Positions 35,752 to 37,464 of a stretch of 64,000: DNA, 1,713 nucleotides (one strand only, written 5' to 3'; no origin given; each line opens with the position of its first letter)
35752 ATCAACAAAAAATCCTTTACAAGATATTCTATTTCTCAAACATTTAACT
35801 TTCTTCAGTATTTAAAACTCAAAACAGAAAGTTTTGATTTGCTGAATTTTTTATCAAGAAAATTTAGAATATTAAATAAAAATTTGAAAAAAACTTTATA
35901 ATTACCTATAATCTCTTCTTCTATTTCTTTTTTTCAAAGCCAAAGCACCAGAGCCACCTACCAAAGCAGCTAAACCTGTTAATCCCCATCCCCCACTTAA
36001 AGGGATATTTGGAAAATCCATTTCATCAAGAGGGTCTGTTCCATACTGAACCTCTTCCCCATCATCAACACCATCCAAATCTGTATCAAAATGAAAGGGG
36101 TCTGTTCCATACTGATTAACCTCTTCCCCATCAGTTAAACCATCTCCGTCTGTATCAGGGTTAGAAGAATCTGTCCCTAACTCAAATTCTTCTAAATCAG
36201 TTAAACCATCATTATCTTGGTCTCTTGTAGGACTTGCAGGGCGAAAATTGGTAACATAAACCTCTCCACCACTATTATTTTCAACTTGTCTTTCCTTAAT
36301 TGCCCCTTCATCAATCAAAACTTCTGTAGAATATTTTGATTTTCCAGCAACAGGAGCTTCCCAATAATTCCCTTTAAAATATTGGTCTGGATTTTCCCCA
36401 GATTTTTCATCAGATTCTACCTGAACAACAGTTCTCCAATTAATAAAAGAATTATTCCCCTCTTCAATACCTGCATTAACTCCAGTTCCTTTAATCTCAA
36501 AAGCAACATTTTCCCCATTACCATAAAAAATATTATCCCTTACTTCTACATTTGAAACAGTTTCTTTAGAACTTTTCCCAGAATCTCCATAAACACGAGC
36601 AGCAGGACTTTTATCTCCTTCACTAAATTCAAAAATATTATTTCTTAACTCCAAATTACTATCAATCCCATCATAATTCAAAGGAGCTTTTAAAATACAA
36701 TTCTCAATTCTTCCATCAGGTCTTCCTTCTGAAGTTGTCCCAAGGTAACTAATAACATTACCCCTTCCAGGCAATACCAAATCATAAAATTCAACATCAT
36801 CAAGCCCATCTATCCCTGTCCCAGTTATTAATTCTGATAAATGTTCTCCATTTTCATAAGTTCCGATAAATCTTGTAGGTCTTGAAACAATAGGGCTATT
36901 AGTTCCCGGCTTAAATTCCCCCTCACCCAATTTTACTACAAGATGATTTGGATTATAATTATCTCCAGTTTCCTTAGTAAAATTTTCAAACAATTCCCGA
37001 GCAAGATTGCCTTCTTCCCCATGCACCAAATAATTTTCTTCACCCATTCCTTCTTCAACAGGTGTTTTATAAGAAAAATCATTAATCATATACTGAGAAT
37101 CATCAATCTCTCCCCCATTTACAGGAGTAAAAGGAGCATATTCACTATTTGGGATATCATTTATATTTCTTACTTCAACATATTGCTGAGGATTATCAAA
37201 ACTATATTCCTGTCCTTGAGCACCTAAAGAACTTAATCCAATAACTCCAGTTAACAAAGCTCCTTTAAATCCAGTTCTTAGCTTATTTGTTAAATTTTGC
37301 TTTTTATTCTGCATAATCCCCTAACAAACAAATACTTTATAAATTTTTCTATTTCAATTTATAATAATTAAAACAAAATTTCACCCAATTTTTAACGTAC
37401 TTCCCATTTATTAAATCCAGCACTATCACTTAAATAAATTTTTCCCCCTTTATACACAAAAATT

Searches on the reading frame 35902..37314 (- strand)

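Call 24: search_protein_families(library=pfam, proteins=[window:35902-37314:-], max_evalue=0.01)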
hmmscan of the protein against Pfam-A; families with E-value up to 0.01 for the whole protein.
window:35902-37314:- (470 aa): 1 family
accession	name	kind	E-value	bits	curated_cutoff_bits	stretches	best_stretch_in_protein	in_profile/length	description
PF18884.5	TSP3_bac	-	6.9e-17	61.4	25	2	387-406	1-19/22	Bacterial TSP3 repeat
